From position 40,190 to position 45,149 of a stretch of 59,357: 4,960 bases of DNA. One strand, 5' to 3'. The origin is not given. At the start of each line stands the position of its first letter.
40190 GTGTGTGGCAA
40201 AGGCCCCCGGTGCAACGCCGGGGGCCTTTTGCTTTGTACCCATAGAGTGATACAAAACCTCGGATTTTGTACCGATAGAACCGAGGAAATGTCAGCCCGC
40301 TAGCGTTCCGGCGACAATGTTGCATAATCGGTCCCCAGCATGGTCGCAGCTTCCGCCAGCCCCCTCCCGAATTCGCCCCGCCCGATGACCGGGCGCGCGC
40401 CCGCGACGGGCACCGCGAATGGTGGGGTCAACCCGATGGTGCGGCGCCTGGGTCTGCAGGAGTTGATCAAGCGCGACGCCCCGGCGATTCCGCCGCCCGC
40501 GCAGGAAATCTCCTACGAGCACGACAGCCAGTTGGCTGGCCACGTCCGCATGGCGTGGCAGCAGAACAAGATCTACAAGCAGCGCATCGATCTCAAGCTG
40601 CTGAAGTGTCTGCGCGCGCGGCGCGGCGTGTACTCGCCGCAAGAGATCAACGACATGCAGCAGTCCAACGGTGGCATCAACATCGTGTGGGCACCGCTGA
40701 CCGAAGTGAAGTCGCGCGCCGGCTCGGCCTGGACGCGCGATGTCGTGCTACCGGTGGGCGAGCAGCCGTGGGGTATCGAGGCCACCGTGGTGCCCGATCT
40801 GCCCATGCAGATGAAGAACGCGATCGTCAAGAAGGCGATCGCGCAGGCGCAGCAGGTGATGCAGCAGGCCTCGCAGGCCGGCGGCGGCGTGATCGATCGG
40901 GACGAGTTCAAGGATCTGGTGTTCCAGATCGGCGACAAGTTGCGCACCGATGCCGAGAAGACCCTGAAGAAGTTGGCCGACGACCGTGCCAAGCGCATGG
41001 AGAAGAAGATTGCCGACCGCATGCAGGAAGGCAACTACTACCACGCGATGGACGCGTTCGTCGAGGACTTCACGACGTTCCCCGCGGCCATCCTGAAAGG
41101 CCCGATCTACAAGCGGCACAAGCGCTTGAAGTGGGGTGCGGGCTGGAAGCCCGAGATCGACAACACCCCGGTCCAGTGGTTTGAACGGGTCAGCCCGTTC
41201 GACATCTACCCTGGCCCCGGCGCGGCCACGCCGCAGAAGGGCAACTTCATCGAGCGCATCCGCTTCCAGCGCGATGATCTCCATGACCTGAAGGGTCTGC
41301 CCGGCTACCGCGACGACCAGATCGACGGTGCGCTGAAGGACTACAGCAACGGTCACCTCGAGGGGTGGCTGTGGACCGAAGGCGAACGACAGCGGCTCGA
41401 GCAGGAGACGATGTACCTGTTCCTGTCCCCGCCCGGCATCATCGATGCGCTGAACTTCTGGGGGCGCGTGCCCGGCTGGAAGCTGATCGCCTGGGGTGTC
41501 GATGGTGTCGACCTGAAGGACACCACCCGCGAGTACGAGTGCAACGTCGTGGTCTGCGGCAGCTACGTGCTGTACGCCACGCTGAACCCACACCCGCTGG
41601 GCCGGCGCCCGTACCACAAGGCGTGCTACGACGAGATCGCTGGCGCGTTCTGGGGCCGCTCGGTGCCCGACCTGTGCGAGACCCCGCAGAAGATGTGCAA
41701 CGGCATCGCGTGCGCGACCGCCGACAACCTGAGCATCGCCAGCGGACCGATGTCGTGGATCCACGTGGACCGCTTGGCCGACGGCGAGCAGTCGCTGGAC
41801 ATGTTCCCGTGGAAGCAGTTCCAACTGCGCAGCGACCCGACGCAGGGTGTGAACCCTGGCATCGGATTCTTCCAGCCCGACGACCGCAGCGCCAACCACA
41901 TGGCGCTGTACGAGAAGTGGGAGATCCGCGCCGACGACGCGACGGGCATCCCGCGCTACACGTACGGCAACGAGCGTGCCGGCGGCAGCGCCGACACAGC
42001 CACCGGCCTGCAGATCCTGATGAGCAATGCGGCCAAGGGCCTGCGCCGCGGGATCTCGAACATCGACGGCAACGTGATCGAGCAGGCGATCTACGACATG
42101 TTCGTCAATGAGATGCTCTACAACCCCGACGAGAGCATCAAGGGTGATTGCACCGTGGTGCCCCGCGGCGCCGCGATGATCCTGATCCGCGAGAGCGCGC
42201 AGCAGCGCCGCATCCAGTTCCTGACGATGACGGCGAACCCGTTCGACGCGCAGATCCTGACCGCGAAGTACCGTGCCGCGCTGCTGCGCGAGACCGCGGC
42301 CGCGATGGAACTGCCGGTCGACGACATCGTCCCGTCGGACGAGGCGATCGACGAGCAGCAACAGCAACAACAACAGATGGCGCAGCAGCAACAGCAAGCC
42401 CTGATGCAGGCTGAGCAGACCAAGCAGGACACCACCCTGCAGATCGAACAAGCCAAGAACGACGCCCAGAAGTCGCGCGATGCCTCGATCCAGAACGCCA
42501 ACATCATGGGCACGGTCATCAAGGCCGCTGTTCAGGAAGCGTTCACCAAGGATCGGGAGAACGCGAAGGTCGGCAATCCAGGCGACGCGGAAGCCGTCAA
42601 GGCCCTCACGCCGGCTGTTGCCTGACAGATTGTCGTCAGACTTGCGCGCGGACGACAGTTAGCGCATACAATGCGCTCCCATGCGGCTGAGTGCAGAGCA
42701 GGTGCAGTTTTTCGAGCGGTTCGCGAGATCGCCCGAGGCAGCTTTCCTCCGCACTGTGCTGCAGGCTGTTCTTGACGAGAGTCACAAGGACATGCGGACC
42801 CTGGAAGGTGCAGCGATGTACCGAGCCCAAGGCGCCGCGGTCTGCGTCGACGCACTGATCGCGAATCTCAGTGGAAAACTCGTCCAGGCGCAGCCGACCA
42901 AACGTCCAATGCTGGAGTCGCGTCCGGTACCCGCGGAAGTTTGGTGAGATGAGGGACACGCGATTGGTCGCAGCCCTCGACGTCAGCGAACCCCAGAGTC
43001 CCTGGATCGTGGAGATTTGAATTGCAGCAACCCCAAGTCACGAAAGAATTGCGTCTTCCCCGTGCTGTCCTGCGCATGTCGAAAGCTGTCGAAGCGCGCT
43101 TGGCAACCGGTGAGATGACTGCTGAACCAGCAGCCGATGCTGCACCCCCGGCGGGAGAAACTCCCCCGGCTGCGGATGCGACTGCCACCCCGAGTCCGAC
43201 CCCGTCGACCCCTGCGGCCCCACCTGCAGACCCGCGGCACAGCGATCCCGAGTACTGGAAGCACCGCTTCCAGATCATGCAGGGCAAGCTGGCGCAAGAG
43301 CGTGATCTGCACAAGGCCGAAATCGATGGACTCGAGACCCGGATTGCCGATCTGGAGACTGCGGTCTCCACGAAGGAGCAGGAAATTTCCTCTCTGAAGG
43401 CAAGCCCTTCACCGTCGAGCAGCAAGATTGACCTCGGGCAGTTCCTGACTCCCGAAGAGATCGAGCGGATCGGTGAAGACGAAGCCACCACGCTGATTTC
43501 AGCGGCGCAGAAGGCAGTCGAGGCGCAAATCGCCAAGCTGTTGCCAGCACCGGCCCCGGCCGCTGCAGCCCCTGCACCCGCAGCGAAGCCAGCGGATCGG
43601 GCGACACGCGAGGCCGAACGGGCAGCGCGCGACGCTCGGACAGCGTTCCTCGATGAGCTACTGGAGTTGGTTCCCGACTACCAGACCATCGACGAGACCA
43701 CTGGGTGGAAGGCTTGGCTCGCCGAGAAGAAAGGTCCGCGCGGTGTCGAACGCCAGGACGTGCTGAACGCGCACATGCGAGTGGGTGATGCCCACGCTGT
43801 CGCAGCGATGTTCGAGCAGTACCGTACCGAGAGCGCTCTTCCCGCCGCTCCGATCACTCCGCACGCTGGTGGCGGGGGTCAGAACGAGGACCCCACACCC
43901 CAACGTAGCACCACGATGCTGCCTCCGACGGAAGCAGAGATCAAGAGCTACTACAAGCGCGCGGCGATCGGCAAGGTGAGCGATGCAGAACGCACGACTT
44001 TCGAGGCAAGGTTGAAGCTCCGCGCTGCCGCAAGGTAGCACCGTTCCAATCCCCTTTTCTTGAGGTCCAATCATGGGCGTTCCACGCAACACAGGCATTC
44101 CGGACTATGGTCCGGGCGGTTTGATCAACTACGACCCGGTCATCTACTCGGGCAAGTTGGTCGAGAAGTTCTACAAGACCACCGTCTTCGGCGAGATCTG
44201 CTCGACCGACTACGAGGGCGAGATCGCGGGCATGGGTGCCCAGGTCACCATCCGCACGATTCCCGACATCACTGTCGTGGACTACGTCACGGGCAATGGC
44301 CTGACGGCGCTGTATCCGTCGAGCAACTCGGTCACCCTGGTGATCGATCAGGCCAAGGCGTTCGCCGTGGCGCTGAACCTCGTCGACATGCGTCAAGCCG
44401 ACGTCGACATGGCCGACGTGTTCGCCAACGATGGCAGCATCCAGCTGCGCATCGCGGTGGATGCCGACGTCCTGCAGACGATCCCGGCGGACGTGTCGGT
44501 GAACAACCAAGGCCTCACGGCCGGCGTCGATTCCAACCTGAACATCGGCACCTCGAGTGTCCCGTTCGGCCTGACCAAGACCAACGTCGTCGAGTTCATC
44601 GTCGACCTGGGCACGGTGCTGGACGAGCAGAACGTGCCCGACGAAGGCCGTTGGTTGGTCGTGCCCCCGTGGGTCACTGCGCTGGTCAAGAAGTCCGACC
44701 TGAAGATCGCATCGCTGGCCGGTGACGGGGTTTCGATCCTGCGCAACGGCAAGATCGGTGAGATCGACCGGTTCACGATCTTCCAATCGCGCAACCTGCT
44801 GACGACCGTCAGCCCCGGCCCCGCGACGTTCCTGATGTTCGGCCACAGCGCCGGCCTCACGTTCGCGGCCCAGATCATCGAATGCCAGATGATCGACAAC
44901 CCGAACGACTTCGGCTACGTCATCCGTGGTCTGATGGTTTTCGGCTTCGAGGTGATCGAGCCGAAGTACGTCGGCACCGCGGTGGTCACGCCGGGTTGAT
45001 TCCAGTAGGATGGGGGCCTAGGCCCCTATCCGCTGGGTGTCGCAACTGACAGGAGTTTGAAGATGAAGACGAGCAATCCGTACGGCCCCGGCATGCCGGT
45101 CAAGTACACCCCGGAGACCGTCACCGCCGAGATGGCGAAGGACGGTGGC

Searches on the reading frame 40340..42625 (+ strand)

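Call 60: search_protein_families(library=phrogs, proteins=[window:40340-42625:+], max_evalue=0.001)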
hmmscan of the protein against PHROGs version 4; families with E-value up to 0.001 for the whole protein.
window:40340-42625:+ (761 aa): 2 families
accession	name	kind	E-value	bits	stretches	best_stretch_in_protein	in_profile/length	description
phrog_332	-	connector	4.8e-53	181.3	1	62-711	7-550/560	head-tail adaptor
phrog_1216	-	head and packaging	6.2e-08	32.6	1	391-572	309-490/714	portal protein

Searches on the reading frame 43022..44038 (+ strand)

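Call 60: search_protein_families(library=phrogs, proteins=[window:43022-44038:+], max_evalue=0.001)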
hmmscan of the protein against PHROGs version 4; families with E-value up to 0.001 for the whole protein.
window:43022-44038:+ (338 aa): 1 family
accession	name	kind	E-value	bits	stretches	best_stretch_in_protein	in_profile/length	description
phrog_13678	-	unknown function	2.6e-14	54.6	1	21-277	18-234/300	-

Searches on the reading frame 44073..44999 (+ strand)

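Call 60: search_protein_families(library=phrogs, proteins=[window:44073-44999:+], max_evalue=0.001)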
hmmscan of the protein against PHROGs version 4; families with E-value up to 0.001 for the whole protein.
window:44073-44999:+ (308 aa): 2 families
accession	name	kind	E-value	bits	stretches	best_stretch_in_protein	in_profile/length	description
phrog_267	-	head and packaging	3.3e-48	165.8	1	22-307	42-327/410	major head protein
phrog_283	-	head and packaging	3.4e-12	47.4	1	18-244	6-219/385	major head protein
